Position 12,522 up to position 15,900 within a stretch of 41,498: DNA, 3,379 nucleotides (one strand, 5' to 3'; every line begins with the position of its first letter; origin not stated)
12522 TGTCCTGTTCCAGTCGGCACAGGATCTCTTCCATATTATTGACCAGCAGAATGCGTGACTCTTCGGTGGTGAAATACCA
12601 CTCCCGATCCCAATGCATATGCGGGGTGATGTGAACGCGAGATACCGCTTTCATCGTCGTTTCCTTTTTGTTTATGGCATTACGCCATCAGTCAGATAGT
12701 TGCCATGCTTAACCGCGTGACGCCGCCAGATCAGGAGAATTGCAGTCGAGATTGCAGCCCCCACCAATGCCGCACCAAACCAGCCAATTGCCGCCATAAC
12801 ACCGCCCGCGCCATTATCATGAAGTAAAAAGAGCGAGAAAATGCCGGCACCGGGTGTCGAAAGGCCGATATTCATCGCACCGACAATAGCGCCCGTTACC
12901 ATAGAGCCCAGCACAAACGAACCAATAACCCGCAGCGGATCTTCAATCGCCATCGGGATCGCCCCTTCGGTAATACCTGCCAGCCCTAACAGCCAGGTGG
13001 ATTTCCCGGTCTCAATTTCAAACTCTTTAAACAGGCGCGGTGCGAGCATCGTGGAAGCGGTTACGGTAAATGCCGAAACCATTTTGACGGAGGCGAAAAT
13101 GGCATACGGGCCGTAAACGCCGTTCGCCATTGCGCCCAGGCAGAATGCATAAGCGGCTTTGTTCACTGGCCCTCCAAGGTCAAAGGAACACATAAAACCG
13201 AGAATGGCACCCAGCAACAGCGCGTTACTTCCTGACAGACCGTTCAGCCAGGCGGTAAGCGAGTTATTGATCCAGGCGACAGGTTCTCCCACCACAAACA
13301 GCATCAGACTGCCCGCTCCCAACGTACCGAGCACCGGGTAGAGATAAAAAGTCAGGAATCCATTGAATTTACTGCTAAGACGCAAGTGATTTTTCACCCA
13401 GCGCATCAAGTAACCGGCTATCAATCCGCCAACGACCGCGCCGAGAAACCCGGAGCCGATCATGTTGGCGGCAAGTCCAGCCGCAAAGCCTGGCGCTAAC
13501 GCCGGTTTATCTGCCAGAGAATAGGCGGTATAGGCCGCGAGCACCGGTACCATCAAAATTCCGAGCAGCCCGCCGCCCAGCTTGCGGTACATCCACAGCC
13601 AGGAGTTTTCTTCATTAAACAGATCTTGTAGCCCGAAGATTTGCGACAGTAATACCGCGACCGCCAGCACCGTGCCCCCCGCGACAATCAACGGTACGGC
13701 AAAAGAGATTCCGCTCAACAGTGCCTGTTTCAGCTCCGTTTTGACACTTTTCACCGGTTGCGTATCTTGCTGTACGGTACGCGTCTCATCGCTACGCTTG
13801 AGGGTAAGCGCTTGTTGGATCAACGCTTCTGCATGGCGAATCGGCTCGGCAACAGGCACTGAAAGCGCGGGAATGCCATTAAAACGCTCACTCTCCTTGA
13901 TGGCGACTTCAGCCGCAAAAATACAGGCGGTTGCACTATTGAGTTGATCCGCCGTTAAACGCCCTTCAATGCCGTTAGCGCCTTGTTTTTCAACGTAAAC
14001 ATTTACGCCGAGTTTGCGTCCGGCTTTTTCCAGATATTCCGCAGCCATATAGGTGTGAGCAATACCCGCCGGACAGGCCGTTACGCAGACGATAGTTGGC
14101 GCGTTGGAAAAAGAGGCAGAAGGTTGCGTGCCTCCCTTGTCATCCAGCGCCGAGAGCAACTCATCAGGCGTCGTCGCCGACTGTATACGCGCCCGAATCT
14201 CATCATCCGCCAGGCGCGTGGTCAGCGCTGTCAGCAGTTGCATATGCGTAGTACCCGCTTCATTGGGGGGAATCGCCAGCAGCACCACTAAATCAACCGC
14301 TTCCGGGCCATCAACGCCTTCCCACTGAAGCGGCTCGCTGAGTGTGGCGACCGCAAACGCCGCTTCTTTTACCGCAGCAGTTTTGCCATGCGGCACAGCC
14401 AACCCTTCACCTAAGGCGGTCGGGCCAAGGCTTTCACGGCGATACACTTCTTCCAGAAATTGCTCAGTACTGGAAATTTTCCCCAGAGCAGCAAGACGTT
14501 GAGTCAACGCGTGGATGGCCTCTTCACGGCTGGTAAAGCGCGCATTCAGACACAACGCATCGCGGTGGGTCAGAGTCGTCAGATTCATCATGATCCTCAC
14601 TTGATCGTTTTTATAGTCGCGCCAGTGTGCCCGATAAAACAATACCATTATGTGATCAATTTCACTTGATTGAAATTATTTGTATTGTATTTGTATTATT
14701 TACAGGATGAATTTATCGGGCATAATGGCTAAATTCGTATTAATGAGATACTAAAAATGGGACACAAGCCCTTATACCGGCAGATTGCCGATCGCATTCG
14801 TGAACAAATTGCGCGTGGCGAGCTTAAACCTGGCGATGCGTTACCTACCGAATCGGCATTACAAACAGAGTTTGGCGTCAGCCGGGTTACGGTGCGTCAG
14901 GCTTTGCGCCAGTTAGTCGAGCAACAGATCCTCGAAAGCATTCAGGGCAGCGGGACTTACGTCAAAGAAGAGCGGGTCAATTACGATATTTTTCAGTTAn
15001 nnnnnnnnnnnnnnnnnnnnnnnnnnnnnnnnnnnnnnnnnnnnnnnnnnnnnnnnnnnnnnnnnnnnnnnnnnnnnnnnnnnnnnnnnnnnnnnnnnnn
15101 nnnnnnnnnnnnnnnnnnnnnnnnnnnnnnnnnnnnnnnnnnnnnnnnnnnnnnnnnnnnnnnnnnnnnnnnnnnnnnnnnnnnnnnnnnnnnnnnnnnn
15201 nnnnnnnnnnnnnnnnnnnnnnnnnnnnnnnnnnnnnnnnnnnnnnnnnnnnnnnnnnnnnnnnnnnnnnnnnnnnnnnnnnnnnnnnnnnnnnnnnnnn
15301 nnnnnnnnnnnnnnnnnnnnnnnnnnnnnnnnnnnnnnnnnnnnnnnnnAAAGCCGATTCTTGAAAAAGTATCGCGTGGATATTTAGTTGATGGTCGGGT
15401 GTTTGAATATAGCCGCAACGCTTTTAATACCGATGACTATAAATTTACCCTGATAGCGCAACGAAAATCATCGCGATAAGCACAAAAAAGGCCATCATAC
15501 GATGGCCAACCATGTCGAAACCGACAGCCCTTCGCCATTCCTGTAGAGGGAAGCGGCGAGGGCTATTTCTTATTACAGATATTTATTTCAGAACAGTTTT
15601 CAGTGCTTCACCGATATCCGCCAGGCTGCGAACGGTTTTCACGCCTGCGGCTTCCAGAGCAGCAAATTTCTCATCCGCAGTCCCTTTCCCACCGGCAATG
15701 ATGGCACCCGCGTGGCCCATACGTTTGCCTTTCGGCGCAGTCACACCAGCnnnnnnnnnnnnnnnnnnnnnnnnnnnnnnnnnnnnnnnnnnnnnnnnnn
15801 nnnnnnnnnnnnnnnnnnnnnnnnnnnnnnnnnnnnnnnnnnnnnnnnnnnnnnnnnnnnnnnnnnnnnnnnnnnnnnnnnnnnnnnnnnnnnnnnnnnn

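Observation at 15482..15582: sucD 3'UTR with a strong terminator: expected position of the SdhX (RybD) regulatory sRNA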

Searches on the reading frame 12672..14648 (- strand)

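Call 7: search_protein_families(proteins=[window:12672-14648:-], library=ncbifam)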
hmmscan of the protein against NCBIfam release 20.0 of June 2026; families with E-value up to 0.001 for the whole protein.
window:12672-14648:- (658 aa): 16 families
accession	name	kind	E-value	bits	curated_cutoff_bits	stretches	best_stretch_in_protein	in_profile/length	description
NF007293.0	PRK09765.1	equivalog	0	1286.1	763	1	20-658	1-639/639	PTS 2-O-a-mannosyl-D-glycerate transporter subunit IIABC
NF007984.0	PRK10712.1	equivalog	6.9e-94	315.3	793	1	176-643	96-553/563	PTS fructose transporter subunit IIBC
TIGR01427.1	PTS_IIC_fructo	subfamily_domain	4.4e-82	276.2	157.55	1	296-641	5-345/346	fructose-specific PTS transporter subunit EIIC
NF008493.0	PRK11404.1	equivalog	9.4e-74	248.7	806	1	185-608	6-436/483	PTS fructose-like transporter subunit IIBC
NF007787.0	PRK10478.1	equivalog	1.4e-65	221.6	426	1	305-649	10-342/359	PTS fructose transporter subunit EIIC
TIGR00848.1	fruA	subfamily_domain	8.4e-39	132.4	103.5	1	27-154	2-128/129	fructose PTS transporter subunit IIA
NF007783.0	PRK10474.1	equivalog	1.2e-27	96.3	135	1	186-279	4-97/106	PTS fructose-like transporter subunit IIB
TIGR00829.1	FRU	subfamily_domain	1.4e-22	79.8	76.85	1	187-268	1-82/85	fructose PTS transporter subunit IIB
NF007747.0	PRK10427.1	equivalog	6.5e-20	71.4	153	1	185-277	4-96/114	PTS fructose-like transporter subunit IIB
TIGR01419.1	nitro_reg_IIA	equivalog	9.2e-19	67.7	138.7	1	23-169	2-144/145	PTS IIA-like nitrogen regulatory protein PtsN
NF008145.0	PRK10896.1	equivalog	3.9e-16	59.2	221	1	21-171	8-156/161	PTS IIA-like nitrogen regulatory protein PtsN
NF007389.0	PRK09913.1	equivalog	2.9e-15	56.5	151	1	29-158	6-133/148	PTS fructose transporter subunit IIA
NF008319.0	PRK11109.1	equivalog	5.2e-14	52.3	302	1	31-170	8-141/376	fused PTS fructose transporter subunit IIA/HPr protein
NF011663.0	PRK15083.1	subfamily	7.3e-13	47.4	589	1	23-171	494-637/639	PTS mannitol transporter subunit IICBA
NF010351.0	PRK13779.1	equivalog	6.1e-07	28.6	766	1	30-169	7-140/503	bifunctional PTS system fructose-specific transporter subunit IIA/HPr protein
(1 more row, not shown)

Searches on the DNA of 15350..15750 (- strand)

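Call 4: search_rna_families(source=window, start=15350, end=15750, threshold=evalue, max_evalue=10, show_alignments=3)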
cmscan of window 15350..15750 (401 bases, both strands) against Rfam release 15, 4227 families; matches with E-value up to 10: 2.
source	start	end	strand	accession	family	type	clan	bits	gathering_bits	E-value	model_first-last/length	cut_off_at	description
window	15484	15512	-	RF01388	isrD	Gene; sRNA;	-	17.3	37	0.6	1-51/51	no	isrD Hfq binding RNA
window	15627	15679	-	RF00069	SNORD24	Gene; snRNA; snoRNA; CD-box;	-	16.3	41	6.6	1-76/76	no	Small nucleolar RNA SNORD24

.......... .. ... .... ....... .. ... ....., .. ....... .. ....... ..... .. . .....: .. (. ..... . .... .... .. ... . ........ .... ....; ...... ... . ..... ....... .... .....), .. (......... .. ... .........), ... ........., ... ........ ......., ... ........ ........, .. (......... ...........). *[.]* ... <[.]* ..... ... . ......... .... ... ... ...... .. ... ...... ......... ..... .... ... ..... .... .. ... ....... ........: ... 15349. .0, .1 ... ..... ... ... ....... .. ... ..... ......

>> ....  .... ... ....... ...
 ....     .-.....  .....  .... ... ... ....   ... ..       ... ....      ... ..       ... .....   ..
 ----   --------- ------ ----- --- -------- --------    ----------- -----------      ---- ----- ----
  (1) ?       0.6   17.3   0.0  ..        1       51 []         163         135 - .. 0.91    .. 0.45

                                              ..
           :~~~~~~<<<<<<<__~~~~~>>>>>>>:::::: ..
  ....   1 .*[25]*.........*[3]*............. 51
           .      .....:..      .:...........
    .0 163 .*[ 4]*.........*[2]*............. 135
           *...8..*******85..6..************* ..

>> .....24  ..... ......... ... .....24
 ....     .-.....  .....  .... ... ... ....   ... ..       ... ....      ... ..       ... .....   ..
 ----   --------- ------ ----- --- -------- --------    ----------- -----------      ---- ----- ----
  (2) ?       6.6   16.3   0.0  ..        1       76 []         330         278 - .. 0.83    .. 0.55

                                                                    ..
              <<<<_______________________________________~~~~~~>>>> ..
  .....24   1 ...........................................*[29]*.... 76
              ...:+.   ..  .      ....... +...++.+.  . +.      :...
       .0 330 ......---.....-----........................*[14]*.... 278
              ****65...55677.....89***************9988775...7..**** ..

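Call 8: search_dna_similar(query=window:15400-15700:-, collection=ecoli_genomes, mode=near, max_rows=15, rows=spread)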
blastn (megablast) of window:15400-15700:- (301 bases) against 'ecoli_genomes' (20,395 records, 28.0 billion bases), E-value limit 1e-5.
Records with a match: 5427; places in all: 5431; records where one place covers at least 80% of the query: 3883.
Genomes with a match: 5426 of 5426; with a place that covers at least 80% of the query: 3883. Places per genome that has any: lowest 1, median 1, highest 2. On chromosomes: 5429 places; on plasmids: 2.
Best place of each record, by identity: >=99% 3276; 95-99% 2144; 90-95% 7.
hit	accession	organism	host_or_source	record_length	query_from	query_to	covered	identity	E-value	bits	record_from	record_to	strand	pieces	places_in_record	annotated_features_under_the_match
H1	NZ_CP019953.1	Escherichia coli M8 strain M8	Mus musculus C57Bl/6J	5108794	1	301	100%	100.0%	2e-155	556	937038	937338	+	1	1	sucD: succinate--CoA ligase subunit alpha | mngR: mannosyl-D-glycerate transport/metabolism system transcriptional ...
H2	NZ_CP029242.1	Escherichia coli strain ECCRA-119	feces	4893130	1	301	100%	99.7%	8e-154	551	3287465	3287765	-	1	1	sucD: succinate--CoA ligase subunit alpha | mngR: mannosyl-D-glycerate transport/metabolism system transcriptional ...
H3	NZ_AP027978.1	Escherichia coli strain VE-V11-M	-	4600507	1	301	100%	99.7%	8e-154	551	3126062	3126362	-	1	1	sucD: succinate--CoA ligase subunit alpha | mngR: mannosyl-D-glycerate transport/metabolism system transcriptional ...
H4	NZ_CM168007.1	Escherichia coli strain PEC411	Sus scrofa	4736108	1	301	100%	99.7%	8e-154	551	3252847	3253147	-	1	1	sucD: succinate--CoA ligase subunit alpha | mngR: mannosyl-D-glycerate transport/metabolism system transcriptional ...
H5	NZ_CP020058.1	Escherichia coli strain AR_0061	missing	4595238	1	301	100%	99.3%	4e-152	545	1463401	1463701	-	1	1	sucD: succinate--CoA ligase subunit alpha | mngR: mannosyl-D-glycerate transport/metabolism system transcriptional ...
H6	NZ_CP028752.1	Escherichia coli strain A23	Capybara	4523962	1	301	100%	99.3%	4e-152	545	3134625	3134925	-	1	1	sucD: succinate--CoA ligase subunit alpha | mngR: mannosyl-D-glycerate transport/metabolism system transcriptional ...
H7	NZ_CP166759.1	Escherichia coli strain CRE389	Homo sapiens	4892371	1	301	100%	99.3%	4e-152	545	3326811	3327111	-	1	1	sucD: succinate--CoA ligase subunit alpha | mngR: mannosyl-D-glycerate transport/metabolism system transcriptional ...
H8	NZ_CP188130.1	Escherichia coli strain TUM22762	Laboratory developed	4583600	1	301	100%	99.3%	4e-152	545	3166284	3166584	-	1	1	sucD: succinate--CoA ligase subunit alpha | mngR: mannosyl-D-glycerate transport/metabolism system transcriptional ...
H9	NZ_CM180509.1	Escherichia coli strain E1620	Homo sapiens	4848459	1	301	100%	99.3%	4e-152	545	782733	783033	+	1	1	sucD: succinate--CoA ligase subunit alpha | mngR: mannosyl-D-glycerate transport/metabolism system transcriptional ...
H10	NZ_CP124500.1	Escherichia coli strain AVS0744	wastewater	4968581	1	301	100%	96.0%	2e-135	490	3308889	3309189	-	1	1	sucD: succinate--CoA ligase subunit alpha | mngR: mannosyl-D-glycerate transport/metabolism system transcriptional ...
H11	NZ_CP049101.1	Escherichia coli strain EC28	Homo sapiens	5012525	1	301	100%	93.7%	1e-121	444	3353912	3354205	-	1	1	sucD: succinate--CoA ligase subunit alpha | UTRA domain-containing protein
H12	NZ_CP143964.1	Escherichia coli strain PNUSAE147326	missing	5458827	1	224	74%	98.7%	1e-107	398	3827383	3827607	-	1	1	sucD: succinate--CoA ligase subunit alpha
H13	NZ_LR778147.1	Escherichia coli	sediment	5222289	1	224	74%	98.2%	5e-106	392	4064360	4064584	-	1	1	sucD: succinate--CoA ligase subunit alpha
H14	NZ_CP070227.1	Escherichia coli strain JA0072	not applicable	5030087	1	217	72%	97.7%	2e-100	374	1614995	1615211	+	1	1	sucD: succinate--CoA ligase subunit alpha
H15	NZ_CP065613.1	Escherichia coli strain FDAARGOS_944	missing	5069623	1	191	63%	99.0%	5e-91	342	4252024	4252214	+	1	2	sucD: succinate--CoA ligase subunit alpha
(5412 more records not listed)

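Call 17: get_annotated_region(hit=H15, flank=2500)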
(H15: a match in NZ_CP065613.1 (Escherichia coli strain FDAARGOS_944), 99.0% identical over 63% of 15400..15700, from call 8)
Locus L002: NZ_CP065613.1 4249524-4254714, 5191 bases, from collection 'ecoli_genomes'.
description: Escherichia coli strain FDAARGOS_944 chromosome, complete genome
organism: Escherichia coli strain FDAARGOS_944 (NCBI taxid 562)
replicon: chromosome; assembly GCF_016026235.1
host: missing; source: missing; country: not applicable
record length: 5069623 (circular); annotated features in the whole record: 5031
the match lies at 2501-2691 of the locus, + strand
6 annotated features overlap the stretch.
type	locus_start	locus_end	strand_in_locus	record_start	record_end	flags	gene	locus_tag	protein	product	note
CDS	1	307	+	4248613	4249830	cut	odhB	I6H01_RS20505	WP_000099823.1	2-oxoglutarate dehydrogenase complex dihydrolipoyllysine-residue succinyltransferase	-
CDS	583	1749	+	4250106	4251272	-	sucC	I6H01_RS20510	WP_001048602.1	ADP-forming succinate--CoA ligase subunit beta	-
CDS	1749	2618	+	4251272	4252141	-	sucD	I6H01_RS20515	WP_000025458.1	succinate--CoA ligase subunit alpha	-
CDS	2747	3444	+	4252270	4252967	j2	-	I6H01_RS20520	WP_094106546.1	IS1 family transposase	programmed frameshift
CDS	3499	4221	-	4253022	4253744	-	mngR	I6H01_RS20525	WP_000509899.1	mannosyl-D-glycerate transport/metabolism system transcriptional repressor MngR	-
CDS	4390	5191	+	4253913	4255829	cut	mngA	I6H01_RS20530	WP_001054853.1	PTS 2-O-a-mannosyl-D-glycerate transporter subunit IIABC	-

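Call 18: get_annotated_region(hit=H12, flank=2500)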
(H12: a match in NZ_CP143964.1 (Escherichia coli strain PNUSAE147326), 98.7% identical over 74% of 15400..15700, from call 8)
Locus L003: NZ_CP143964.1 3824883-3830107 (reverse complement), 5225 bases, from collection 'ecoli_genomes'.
description: Escherichia coli strain PNUSAE147326 chromosome, complete genome
organism: Escherichia coli strain PNUSAE147326 (NCBI taxid 562)
replicon: chromosome; assembly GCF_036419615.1
host: missing; source: missing; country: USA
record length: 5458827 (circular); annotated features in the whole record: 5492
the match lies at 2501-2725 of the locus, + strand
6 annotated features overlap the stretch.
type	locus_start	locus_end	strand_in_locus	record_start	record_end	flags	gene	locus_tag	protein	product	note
CDS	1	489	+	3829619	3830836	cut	odhB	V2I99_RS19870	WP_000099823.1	2-oxoglutarate dehydrogenase complex dihydrolipoyllysine-residue succinyltransferase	-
CDS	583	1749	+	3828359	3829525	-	sucC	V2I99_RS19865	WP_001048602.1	ADP-forming succinate--CoA ligase subunit beta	-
CDS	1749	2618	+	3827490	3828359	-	sucD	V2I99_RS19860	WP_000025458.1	succinate--CoA ligase subunit alpha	-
CDS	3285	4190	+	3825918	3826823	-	-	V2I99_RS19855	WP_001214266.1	LysR substrate-binding domain-containing protein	-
CDS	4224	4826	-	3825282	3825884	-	cobO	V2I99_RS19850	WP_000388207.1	cob(I)yrinic acid a,c-diamide adenosyltransferase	-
CDS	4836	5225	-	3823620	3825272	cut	-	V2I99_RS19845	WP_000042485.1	class I fumarate hydratase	-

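Call 19: get_annotated_region(hit=H14, flank=2500)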
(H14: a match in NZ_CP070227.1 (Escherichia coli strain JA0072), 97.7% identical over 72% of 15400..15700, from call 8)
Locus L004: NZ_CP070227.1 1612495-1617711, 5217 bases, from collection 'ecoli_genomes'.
description: Escherichia coli strain JA0072 chromosome, complete genome
organism: Escherichia coli strain JA0072 (NCBI taxid 562)
replicon: chromosome; assembly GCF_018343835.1
host: not applicable; source: Spontaneous mutant; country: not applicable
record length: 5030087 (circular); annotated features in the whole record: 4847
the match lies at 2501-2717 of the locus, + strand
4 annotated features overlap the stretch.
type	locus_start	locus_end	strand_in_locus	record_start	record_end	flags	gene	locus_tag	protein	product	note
CDS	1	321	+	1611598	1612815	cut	odhB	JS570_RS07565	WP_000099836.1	2-oxoglutarate dehydrogenase complex dihydrolipoyllysine-residue succinyltransferase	-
CDS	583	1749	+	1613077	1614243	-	sucC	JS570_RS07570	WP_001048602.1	ADP-forming succinate--CoA ligase subunit beta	-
CDS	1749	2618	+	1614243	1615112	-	sucD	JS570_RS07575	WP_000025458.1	succinate--CoA ligase subunit alpha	-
CDS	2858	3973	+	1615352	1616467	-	-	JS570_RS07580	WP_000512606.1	tetratricopeptide repeat protein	-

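Call 20: search_dna_similar(query=window:15482-15582:-, collection=ecoli_genomes, mode=near, max_rows=30, rows=spread)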
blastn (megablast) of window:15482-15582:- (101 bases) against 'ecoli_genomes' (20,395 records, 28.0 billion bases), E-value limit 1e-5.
Records with a match: 5427; places in all: 5431; records where one place covers at least 80% of the query: 5426.
Genomes with a match: 5426 of 5426; with a place that covers at least 80% of the query: 5425. Places per genome that has any: lowest 1, median 1, highest 2. On chromosomes: 5429 places; on plasmids: 2.
Best place of each record, by identity: >=99% 4086; 95-99% 1334; 80-90% 7.
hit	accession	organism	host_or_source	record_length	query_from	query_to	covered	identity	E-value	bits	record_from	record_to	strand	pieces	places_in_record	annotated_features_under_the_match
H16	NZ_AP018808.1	Escherichia coli strain E2865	Bos taurus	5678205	1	101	100%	100.0%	7e-45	187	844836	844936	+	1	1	none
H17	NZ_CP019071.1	Escherichia coli strain CRE1493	Homo sapiens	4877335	1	101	100%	100.0%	7e-45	187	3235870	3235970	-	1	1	none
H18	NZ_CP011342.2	Escherichia coli K-12 strain K-12 substr. GM4792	-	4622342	1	101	100%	100.0%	7e-45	187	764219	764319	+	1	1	none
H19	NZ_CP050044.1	Escherichia coli strain 74-2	broiler chicken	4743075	1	101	100%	100.0%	7e-45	187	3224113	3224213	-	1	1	none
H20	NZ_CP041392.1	Escherichia coli strain ECOL-18-VL-LA-PA-Ryan-0026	missing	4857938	1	101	100%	100.0%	7e-45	187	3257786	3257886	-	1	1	none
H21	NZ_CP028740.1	Escherichia coli strain A35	Rattus lutreola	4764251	1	101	100%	100.0%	7e-45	187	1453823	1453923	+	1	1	none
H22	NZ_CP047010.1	Escherichia coli strain 19-5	swine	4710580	1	101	100%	100.0%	7e-45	187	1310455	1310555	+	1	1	none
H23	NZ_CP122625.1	Escherichia coli strain ETEC4089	Sus scrofa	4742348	1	101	100%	100.0%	7e-45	187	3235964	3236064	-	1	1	none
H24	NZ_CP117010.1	Escherichia coli strain MLI110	Homo sapiens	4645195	1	101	100%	100.0%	7e-45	187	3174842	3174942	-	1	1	none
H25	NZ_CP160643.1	Escherichia coli strain PEC1003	Sewage water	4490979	1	101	100%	100.0%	7e-45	187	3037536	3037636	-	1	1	none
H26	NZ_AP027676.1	Escherichia coli strain PSS-08-1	Homo sapiens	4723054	1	101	100%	100.0%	7e-45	187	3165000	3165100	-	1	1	none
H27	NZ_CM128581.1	Escherichia coli strain 700462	Homo sapiens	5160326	1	101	100%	100.0%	7e-45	187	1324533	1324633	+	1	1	none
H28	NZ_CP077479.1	Escherichia coli O111:H2 strain 12A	Homo sapiens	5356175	1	101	100%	100.0%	7e-45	187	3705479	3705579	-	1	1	none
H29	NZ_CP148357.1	Escherichia coli strain Z1323HEC0393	Homo sapiens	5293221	1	101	100%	100.0%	7e-45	187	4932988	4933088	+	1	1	none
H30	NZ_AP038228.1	Escherichia coli strain HCM-22C-2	Gallus gallus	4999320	1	101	100%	100.0%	7e-45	187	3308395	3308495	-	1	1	none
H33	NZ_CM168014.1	Escherichia coli strain PEC240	Sus scrofa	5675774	1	101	100%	99.0%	3e-43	182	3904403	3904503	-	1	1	none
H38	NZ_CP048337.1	Escherichia coli strain 142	environment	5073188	1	99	98%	99.0%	4e-42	178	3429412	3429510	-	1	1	RtcB family protein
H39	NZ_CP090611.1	Escherichia coli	pig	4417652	1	99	98%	98.0%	2e-40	172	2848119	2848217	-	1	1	none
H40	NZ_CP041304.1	Escherichia coli strain MSHS 133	Homo sapiens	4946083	1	99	98%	97.0%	9e-39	167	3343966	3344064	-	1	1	none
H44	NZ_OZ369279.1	Escherichia coli strain Esc25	not applicable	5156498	1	99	98%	97.0%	9e-39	167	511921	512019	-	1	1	none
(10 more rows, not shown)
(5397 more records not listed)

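Call 49: get_annotated_region(hit=H40, flank=150)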
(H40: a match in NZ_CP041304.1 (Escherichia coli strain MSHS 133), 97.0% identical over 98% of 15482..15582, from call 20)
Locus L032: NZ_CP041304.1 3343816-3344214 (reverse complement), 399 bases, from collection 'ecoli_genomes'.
description: Escherichia coli strain MSHS 133 chromosome, complete genome
organism: Escherichia coli strain MSHS 133 (NCBI taxid 562)
replicon: chromosome; assembly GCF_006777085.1
host: Homo sapiens; source: urine from healthy adult with cystitis; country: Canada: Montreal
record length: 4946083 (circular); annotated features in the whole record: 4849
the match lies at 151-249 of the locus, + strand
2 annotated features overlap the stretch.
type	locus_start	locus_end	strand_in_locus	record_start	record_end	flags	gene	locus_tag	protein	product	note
CDS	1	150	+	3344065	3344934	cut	sucD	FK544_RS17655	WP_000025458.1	succinate--CoA ligase subunit alpha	-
CDS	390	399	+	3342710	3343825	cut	-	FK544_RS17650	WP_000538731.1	tetratricopeptide repeat protein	-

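Call 50: get_annotated_region(hit=H39, flank=150)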
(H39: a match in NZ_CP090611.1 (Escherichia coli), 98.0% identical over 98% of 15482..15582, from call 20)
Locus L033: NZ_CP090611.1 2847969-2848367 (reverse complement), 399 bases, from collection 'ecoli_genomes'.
description: Escherichia coli isolate DCE7 chromosome, complete genome
organism: Escherichia coli (NCBI taxid 562)
replicon: chromosome; assembly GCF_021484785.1
host: pig; source: lung; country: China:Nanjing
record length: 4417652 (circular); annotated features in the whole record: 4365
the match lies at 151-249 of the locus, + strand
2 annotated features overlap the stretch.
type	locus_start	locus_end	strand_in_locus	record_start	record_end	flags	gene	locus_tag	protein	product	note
CDS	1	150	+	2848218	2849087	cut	sucD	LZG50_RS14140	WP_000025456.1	succinate--CoA ligase subunit alpha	-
CDS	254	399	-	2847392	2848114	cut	mngR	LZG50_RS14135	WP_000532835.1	mannosyl-D-glycerate transport/metabolism system transcriptional repressor MngR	-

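Call 51: get_annotated_region(hit=H33, flank=150)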
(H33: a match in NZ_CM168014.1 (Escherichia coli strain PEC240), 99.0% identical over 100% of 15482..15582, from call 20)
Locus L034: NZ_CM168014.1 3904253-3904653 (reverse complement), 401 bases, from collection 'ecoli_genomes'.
description: Escherichia coli strain PEC240 chromosome, whole genome shotgun sequence
organism: Escherichia coli strain PEC240 (NCBI taxid 562)
replicon: chromosome; assembly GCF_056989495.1
host: Sus scrofa; source: swine feces; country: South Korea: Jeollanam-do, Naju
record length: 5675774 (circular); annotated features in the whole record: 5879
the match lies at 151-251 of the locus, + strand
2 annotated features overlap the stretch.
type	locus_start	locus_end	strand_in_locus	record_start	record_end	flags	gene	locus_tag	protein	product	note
CDS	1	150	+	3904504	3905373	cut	sucD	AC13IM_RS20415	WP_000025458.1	succinate--CoA ligase subunit alpha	-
CDS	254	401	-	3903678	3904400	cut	mngR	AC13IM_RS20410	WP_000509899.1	mannosyl-D-glycerate transport/metabolism system transcriptional repressor MngR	-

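Call 52: get_annotated_region(hit=H38, flank=150)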
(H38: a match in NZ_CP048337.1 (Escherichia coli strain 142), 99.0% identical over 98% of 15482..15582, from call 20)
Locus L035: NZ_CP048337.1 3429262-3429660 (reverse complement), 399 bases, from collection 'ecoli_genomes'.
description: Escherichia coli strain 142 chromosome, complete genome
organism: Escherichia coli strain 142 (NCBI taxid 562)
replicon: chromosome; assembly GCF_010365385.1
host: -; source: environment; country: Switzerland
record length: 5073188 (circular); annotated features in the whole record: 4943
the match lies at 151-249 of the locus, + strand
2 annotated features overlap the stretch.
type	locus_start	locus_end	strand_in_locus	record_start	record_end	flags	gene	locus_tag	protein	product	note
CDS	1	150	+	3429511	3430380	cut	sucD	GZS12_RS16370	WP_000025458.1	succinate--CoA ligase subunit alpha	-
CDS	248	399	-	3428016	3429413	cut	-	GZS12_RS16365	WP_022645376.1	RtcB family protein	-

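Call 53: get_annotated_region(hit=H44, flank=150)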
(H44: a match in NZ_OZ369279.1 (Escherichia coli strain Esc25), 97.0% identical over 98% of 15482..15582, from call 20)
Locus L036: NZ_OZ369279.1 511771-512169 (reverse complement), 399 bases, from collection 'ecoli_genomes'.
description: Escherichia coli strain Esc25 isolate Esc25 chromosome 1, complete sequence
organism: Escherichia coli strain Esc25 (NCBI taxid 562)
replicon: chromosome; assembly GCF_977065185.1
host: not applicable; source: not applicable; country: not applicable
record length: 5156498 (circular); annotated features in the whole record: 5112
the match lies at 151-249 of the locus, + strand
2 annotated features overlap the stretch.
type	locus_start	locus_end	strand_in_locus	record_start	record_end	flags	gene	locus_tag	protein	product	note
CDS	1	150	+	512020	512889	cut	sucD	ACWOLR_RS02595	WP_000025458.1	succinate--CoA ligase subunit alpha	-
CDS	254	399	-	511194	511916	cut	mngR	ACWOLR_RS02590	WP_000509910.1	mannosyl-D-glycerate transport/metabolism system transcriptional repressor MngR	-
